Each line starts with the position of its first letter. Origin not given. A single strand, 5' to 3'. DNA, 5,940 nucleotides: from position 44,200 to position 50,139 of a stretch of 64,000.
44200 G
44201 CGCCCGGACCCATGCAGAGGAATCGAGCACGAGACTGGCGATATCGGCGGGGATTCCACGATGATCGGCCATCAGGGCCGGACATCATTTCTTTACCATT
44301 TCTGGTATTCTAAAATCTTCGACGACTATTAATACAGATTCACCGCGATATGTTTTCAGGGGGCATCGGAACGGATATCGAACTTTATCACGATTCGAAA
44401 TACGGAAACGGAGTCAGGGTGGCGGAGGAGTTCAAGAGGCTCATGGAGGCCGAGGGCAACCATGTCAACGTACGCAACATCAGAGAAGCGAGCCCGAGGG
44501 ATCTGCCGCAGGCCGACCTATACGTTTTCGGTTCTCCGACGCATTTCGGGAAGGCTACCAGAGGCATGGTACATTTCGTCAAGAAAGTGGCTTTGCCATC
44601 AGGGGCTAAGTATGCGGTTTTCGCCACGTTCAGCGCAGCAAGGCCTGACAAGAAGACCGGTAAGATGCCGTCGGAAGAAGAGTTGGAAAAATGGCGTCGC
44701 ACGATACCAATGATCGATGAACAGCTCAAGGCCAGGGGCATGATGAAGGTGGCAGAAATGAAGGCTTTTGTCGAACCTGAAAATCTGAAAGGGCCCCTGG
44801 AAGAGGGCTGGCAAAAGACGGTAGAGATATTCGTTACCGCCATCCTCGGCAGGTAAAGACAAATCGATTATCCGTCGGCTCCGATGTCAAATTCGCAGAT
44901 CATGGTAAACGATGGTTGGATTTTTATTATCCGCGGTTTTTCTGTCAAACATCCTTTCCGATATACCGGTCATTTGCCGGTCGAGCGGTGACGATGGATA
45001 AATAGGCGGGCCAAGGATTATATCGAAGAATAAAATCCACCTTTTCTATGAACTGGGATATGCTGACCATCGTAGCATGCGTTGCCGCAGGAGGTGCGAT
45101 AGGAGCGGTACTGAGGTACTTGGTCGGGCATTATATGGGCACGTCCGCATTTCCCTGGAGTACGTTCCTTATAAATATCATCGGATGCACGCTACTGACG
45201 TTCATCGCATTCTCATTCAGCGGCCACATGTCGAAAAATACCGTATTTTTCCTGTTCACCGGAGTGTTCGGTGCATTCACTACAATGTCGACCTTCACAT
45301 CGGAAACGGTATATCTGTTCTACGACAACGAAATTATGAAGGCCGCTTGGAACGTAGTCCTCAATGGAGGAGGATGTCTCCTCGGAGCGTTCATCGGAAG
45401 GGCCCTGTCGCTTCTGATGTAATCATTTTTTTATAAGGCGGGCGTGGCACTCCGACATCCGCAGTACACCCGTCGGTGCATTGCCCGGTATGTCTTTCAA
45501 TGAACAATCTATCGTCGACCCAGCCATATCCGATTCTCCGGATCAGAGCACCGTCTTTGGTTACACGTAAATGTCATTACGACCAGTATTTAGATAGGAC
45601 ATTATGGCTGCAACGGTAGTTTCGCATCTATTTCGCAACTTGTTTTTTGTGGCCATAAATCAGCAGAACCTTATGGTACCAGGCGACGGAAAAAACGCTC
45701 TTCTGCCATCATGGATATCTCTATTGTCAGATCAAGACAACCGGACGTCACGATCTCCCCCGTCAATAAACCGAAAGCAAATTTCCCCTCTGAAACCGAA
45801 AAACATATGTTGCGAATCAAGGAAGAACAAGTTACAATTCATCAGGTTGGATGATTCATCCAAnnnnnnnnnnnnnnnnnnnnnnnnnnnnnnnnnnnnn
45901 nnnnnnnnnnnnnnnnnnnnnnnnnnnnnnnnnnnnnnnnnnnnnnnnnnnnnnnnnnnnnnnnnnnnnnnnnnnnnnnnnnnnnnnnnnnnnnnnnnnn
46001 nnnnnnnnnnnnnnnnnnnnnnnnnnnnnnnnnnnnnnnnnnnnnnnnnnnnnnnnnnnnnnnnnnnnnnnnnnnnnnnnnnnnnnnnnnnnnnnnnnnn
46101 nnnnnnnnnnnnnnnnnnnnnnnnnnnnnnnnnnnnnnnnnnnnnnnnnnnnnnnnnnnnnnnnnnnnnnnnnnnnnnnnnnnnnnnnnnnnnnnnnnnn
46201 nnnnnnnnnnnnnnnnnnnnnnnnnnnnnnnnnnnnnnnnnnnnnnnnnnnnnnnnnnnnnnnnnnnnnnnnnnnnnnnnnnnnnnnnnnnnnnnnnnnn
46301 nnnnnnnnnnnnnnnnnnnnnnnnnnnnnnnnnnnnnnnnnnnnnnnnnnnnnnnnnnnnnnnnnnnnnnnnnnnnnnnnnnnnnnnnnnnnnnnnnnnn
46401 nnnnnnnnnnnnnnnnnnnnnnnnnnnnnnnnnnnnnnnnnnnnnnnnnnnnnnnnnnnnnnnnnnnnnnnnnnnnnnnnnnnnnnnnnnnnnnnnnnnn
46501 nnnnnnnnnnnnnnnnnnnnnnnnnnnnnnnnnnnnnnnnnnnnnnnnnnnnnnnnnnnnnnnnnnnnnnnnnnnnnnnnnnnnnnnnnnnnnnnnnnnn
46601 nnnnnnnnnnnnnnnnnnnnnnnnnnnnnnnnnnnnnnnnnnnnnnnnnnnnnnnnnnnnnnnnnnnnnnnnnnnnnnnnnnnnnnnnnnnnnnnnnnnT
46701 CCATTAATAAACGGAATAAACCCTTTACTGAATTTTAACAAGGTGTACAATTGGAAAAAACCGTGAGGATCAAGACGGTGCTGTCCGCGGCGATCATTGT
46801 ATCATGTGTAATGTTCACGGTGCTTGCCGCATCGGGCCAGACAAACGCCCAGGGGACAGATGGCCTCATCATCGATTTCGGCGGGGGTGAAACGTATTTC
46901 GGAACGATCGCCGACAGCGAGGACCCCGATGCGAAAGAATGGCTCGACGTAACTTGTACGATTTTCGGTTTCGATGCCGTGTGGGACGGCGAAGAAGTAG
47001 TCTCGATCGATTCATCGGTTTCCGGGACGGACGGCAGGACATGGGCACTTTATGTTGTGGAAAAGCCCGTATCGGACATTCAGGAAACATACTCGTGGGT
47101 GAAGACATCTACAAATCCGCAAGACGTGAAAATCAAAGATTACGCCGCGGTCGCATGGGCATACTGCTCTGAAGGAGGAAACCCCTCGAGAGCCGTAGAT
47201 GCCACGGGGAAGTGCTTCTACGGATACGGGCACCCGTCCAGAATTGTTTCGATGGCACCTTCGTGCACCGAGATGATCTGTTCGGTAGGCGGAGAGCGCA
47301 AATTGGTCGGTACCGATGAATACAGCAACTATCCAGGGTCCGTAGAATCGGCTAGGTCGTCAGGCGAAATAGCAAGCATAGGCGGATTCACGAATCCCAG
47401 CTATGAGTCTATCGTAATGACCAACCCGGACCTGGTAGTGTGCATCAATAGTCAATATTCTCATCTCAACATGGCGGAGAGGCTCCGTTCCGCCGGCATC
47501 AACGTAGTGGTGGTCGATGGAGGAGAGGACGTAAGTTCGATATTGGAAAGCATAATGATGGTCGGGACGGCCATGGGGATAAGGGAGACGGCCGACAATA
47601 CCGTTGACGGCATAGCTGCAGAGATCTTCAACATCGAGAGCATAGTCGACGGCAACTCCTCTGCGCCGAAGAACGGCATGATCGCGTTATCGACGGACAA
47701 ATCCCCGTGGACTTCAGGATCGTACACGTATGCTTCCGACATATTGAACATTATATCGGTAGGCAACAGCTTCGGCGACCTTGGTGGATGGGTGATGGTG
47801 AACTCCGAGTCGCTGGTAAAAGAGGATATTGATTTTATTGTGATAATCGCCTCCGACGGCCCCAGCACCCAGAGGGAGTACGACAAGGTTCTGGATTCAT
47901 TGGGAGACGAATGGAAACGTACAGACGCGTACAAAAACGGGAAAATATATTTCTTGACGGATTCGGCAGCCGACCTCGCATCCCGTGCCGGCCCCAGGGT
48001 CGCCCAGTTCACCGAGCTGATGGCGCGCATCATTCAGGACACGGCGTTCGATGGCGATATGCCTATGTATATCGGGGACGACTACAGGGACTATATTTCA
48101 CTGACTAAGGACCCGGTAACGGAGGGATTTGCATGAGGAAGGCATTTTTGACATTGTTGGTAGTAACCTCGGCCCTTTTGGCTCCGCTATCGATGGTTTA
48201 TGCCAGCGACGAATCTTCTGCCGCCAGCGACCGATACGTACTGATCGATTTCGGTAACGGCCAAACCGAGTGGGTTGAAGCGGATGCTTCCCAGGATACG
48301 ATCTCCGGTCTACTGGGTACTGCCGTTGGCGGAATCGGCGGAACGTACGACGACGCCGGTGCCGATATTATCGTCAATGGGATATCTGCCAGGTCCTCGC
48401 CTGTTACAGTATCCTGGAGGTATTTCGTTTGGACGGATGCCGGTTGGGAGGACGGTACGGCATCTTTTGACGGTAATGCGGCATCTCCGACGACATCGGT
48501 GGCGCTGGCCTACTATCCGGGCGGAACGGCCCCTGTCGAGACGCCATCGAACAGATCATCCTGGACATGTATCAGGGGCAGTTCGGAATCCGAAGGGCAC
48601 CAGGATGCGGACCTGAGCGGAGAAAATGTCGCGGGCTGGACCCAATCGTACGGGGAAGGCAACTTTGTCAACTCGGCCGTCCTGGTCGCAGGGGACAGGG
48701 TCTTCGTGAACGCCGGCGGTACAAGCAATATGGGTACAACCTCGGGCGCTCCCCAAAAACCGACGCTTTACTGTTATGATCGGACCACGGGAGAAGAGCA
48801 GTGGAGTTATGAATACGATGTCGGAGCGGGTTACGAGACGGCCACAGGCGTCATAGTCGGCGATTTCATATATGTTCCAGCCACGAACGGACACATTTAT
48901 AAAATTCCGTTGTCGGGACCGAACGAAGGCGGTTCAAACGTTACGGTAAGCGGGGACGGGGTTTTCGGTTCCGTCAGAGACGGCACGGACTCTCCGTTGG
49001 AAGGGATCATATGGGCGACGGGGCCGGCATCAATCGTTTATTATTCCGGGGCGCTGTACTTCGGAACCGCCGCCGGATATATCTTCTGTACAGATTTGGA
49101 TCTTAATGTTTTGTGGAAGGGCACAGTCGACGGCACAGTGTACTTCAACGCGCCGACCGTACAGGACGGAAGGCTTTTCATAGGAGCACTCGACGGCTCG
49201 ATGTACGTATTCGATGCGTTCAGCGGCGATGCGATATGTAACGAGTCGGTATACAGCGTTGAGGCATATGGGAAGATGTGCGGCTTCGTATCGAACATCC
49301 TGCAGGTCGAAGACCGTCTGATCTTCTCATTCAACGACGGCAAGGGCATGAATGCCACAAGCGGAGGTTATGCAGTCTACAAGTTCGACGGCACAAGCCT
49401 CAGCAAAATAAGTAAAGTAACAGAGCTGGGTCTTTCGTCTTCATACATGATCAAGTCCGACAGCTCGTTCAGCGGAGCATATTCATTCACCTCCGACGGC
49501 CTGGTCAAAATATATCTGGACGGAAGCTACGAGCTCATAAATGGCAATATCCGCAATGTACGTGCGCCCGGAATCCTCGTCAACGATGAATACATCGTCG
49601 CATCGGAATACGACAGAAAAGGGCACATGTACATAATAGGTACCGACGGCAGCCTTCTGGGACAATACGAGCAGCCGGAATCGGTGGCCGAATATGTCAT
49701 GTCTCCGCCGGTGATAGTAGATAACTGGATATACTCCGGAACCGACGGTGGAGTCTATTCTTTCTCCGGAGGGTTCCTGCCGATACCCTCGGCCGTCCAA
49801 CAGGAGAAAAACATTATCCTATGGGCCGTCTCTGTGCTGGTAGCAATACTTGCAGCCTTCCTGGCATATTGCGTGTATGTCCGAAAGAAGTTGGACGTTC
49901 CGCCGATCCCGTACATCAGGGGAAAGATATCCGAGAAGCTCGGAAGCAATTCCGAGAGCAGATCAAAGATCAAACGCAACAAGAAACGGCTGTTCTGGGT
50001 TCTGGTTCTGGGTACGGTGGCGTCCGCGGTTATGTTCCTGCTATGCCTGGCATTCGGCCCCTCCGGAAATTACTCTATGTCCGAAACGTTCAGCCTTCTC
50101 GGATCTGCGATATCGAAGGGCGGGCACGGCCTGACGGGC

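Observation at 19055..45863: A 17-nt palindrome, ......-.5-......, marks every promoter of the reductase/importer/chelatase genes and of a second importer 10 kb away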

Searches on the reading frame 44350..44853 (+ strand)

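Call 12: search_protein_families(library=pfam, proteins=[window:44350-44853:+])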
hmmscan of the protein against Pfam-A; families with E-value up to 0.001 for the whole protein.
window:44350-44853:+ (168 aa): 2 families
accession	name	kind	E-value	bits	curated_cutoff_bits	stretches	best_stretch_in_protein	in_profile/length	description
PF12724.12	Flavodoxin_5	-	7.7e-08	33.2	27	1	13-106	3-94/145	Flavodoxin domain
PF00258.30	Flavodoxin_1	-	5.5e-07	30.3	25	1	15-97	4-98/143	Flavodoxin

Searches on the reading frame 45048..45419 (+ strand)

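Call 15: search_protein_families(library=pfam, proteins=[window:45048-45419:+])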
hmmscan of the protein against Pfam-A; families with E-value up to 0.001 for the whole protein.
window:45048-45419:+ (124 aa): 1 family
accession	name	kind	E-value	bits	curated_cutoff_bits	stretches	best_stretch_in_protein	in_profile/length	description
PF02537.21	CRCB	-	1.1e-22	80.8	32.9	1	11-117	2-102/103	CrcB-like protein, Camphor Resistance (CrcB)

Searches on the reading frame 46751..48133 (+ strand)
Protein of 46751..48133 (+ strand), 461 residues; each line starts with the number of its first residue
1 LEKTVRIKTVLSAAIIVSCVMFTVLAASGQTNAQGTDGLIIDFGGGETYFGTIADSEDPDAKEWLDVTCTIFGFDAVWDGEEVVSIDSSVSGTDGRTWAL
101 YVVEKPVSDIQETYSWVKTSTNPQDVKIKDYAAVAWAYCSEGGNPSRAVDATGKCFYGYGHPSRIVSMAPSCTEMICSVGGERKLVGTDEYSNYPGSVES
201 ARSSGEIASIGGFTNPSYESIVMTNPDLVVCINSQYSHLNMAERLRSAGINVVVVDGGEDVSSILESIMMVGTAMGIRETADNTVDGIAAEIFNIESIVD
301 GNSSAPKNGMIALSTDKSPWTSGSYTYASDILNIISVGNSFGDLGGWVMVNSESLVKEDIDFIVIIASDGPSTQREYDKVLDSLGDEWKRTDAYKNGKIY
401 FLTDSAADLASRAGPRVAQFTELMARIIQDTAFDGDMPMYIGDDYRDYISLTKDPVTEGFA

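Call 15: search_protein_families(library=pfam, proteins=[window:46751-48133:+])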
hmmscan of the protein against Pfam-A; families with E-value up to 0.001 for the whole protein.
window:46751-48133:+ (461 aa): 1 family
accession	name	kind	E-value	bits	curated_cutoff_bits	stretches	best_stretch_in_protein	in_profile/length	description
PF01497.23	Peripla_BP_2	-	8.6e-28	97.8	27.5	1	165-405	1-234/235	Periplasmic binding protein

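Call 95: search_protein_families(library=ncbifam, max_evalue=0.00001, proteins=[window:46751-48133:+])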
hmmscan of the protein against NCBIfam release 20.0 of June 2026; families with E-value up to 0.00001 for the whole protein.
window:46751-48133:+ (461 aa): 6 families
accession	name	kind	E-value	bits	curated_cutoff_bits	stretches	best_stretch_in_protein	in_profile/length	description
TIGR04281.1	peripla_PGF_1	equivalog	5.8e-28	98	325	1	145-434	4-270/330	PGF-CTERM-anchored ABC transporter substrate-binding protein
NF038402.1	TroA_like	subfamily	2.8e-12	46.7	30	1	164-366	1-186/219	helical backbone metal receptor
NF002894.0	PRK03379.1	equivalog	1.8e-10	40.5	234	1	163-367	24-216/266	vitamin B12 ABC transporter substrate-binding protein BtuF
TIGR03868.1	F420-O_ABCperi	hypoth_equivalog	5.1e-10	39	392.4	1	160-378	15-240/287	putative F420-0 ABC transporter substrate-binding protein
TIGR03659.1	IsdE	equivalog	2.2e-08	33.7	298.65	1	163-406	39-271/292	heme ABC transporter substrate-binding protein IsdE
NF008501.1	PRK11411.1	subfamily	1.3e-07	30.9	320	1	205-379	81-251/303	Fe(3+) dicitrate ABC transporter substrate-binding protein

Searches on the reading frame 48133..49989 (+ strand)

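Call 43: search_protein_families(library=pfam, max_evalue=0.05, proteins=[window:48133-49989:+])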
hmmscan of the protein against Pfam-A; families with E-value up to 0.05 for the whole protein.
window:48133-49989:+ (619 aa): 3 families
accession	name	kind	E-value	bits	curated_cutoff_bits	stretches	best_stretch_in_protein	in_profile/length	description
PF13360.13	PQQ_2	-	1.1e-08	35.5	27.6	2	302-404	30-129/233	Outer membrane protein assembly factor BamB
PF13570.13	Beta-prop_ACSF4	-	5.5e-07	29.7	133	1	303-404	143-237/329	Beta-alanine-activating enzyme, beta-propeller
PF15013.11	CCSMST1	-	0.037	14.6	26.1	0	556-588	22-54/74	CCSMST1 family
